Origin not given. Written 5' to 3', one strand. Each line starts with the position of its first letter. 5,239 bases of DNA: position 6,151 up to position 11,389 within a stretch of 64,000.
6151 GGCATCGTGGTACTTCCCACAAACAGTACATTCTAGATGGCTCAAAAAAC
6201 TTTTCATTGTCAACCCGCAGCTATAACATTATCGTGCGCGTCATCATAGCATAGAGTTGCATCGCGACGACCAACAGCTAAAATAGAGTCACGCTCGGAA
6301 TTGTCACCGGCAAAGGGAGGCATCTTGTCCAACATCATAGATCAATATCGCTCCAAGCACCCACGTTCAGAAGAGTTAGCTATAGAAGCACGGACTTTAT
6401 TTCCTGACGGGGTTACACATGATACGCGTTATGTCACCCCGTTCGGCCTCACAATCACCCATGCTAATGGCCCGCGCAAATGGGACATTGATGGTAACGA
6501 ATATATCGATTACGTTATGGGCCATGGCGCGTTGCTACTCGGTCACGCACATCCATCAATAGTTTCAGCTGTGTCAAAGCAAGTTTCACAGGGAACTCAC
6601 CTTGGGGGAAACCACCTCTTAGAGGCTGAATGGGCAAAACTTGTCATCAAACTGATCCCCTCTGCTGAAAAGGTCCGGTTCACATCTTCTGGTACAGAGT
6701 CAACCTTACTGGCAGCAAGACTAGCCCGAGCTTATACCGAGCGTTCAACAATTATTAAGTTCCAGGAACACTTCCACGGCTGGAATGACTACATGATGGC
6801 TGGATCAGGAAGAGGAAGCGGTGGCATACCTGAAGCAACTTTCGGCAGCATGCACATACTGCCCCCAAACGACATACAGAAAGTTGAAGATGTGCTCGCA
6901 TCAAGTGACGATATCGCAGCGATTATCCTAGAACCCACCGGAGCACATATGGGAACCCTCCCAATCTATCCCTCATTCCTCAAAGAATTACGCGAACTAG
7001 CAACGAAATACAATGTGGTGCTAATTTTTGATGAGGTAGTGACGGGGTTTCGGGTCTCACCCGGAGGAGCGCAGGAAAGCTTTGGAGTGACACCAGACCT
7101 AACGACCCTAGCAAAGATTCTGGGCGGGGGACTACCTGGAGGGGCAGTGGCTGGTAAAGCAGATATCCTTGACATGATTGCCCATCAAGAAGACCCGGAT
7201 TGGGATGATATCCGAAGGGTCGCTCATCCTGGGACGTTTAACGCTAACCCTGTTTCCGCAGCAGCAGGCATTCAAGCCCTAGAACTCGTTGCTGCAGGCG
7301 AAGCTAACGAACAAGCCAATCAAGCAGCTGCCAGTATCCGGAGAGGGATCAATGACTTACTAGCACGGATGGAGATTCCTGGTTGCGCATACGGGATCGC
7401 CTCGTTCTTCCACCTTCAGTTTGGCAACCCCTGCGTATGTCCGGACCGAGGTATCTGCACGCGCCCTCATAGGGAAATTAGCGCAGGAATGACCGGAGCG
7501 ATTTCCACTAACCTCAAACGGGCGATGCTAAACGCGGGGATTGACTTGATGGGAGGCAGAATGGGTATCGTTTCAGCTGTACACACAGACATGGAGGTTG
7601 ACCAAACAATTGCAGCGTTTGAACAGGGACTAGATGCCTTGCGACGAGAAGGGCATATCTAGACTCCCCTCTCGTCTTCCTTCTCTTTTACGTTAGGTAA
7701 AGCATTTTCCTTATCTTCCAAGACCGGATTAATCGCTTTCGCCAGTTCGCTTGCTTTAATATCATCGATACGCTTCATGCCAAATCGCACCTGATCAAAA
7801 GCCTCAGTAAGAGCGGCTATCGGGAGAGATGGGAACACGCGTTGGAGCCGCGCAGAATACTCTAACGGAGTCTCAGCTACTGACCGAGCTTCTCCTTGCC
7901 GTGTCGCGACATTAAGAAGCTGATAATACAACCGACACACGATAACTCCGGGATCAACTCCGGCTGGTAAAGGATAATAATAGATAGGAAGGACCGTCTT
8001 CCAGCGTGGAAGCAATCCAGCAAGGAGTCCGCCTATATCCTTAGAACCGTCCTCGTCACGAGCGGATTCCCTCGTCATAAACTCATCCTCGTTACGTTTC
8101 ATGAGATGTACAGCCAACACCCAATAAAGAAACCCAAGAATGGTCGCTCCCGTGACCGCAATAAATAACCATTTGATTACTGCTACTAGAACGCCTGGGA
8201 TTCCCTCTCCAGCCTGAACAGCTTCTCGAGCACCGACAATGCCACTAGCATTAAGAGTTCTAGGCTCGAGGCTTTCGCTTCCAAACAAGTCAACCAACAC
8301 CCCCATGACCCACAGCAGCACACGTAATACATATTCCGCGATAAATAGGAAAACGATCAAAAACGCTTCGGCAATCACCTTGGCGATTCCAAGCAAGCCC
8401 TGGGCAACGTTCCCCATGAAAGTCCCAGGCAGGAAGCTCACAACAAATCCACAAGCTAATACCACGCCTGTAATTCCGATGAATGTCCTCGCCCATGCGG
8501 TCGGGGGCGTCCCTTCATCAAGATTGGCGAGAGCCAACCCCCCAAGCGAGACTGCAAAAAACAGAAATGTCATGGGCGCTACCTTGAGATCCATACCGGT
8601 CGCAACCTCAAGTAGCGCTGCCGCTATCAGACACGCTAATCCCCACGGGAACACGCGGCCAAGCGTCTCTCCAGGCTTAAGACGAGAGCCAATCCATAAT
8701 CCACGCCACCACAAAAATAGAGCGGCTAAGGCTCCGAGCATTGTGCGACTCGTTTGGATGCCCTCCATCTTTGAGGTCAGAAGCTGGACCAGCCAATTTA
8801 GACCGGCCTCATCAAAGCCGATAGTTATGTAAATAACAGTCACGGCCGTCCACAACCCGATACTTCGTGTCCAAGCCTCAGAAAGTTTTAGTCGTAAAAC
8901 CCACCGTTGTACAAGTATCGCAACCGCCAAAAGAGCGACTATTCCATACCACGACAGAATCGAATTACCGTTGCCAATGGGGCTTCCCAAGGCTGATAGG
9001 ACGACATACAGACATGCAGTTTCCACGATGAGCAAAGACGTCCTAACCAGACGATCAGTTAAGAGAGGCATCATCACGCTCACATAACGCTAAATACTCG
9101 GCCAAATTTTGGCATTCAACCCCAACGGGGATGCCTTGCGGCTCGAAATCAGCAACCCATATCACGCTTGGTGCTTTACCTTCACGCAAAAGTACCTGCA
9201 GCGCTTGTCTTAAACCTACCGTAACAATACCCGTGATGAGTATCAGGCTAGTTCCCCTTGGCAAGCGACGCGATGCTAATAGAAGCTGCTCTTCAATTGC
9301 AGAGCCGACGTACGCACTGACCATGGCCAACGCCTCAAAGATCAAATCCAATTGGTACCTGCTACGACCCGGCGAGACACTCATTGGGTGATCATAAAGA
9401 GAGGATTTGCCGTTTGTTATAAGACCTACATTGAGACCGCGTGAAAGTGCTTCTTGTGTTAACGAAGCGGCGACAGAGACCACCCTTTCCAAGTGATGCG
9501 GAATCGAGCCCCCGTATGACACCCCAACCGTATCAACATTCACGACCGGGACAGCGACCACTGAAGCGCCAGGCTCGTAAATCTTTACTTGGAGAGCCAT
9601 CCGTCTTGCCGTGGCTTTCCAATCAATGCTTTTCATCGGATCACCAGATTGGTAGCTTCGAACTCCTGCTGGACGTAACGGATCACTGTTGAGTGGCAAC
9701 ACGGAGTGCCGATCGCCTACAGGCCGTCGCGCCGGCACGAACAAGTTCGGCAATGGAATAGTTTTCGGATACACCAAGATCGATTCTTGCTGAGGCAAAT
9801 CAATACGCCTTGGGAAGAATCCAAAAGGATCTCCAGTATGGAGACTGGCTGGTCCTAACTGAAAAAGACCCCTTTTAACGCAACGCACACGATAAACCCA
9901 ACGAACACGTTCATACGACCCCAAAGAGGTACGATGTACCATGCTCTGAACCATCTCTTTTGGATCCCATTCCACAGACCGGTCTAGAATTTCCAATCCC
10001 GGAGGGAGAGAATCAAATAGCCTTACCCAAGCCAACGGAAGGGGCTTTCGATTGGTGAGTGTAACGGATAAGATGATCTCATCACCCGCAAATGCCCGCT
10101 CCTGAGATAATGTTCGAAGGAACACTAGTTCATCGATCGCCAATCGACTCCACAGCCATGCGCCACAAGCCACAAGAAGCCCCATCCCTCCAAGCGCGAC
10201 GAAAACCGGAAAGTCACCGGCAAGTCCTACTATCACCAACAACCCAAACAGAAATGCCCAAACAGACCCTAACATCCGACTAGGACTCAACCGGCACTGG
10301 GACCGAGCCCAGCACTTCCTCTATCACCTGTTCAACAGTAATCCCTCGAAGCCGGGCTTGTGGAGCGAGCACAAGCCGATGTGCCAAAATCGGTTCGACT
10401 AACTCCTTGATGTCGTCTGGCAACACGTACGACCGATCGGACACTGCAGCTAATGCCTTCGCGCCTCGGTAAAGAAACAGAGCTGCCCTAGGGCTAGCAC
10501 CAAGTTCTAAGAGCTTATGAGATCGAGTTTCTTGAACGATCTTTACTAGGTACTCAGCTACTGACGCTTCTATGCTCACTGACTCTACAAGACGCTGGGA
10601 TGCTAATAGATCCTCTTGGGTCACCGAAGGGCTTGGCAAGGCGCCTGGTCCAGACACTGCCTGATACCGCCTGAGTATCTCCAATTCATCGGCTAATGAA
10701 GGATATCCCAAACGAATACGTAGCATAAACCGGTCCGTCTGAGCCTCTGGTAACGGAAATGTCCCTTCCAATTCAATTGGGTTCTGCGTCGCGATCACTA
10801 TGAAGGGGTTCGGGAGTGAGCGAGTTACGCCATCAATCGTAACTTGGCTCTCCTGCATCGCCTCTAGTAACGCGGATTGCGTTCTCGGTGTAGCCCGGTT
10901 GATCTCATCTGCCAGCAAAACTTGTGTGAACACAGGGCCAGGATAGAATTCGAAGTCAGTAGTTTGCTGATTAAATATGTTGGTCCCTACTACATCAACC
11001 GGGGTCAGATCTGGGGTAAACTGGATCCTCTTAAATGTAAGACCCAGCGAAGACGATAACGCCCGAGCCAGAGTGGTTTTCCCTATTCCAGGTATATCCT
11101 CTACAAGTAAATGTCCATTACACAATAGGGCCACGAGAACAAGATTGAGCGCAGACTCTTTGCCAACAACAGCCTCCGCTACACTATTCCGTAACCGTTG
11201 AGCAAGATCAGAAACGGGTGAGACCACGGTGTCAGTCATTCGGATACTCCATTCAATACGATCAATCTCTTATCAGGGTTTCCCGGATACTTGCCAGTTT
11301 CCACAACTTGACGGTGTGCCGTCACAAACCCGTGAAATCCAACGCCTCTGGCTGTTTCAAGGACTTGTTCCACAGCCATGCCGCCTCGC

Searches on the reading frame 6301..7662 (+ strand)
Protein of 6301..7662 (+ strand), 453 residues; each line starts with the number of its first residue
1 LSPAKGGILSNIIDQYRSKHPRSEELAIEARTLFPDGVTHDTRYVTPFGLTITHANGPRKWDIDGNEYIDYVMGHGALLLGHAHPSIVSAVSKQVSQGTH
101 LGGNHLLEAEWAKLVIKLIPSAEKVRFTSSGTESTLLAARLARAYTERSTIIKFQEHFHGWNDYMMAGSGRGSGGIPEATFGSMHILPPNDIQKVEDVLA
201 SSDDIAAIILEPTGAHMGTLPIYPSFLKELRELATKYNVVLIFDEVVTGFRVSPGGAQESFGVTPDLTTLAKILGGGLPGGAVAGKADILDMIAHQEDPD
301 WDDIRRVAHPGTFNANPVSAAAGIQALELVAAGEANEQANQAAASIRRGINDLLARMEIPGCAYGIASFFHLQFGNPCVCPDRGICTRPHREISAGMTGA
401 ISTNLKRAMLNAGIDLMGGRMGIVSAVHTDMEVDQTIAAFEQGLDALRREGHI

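Call 16: search_protein_families(library=pfam, proteins=[window:6301-7662:+], max_evalue=0.00001)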
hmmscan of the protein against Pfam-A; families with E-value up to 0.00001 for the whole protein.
window:6301-7662:+ (453 aa): 1 family
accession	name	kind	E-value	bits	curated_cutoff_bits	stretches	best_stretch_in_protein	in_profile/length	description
PF00202.27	Aminotran_3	-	1.1e-59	202.7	30.5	1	46-357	7-333/403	Aminotransferase class-III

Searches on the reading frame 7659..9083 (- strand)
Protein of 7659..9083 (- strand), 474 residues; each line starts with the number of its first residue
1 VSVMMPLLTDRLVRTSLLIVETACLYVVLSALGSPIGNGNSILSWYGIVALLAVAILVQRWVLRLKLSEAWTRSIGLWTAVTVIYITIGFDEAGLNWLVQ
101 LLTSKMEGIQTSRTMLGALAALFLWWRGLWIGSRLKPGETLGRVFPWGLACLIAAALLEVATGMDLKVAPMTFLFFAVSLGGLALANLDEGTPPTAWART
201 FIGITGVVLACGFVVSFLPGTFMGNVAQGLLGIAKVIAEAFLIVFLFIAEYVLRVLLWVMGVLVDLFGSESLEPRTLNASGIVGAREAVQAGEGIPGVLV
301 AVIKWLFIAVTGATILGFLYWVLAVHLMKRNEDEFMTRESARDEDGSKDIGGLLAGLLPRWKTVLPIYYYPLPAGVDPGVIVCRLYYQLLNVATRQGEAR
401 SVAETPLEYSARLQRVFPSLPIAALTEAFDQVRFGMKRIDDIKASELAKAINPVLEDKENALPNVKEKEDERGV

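Call 16: search_protein_families(library=pfam, proteins=[window:7659-9083:-], max_evalue=0.00001)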
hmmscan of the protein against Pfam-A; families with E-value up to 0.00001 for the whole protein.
window:7659-9083:- (474 aa): 1 family
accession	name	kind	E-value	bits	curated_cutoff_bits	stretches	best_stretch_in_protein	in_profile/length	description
PF13559.11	DUF4129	-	4.8e-09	36.6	24.8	1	385-441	1-58/69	Domain of unknown function (DUF4129)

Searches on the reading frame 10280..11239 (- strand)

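Call 17: search_protein_families(library=pfam, proteins=[window:10280-11239:-], max_evalue=0.00001)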
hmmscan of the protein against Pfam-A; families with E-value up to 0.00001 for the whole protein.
window:10280-11239:- (319 aa): 5 families
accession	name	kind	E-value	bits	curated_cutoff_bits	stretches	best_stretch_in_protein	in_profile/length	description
PF07726.17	AAA_3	-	1.3e-63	213.1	27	1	43-173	1-131/131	ATPase family associated with various cellular activities (AAA)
PF17863.7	AAA_lid_2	-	1.5e-24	85.9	22.7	1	236-308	1-73/74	AAA lid domain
PF07728.20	AAA_5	-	7.9e-12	45.8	22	1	50-171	8-139/139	AAA domain (dynein-related subfamily)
PF00004.35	AAA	-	9.4e-07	29.8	21.2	1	50-156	7-113/131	ATPase family associated with various cellular activities (AAA)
PF20030.5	bpMoxR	-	4.4e-06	26.4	27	0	17-177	7-166/205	MoxR domain in the MoxR-vWA-beta-propeller ternary systems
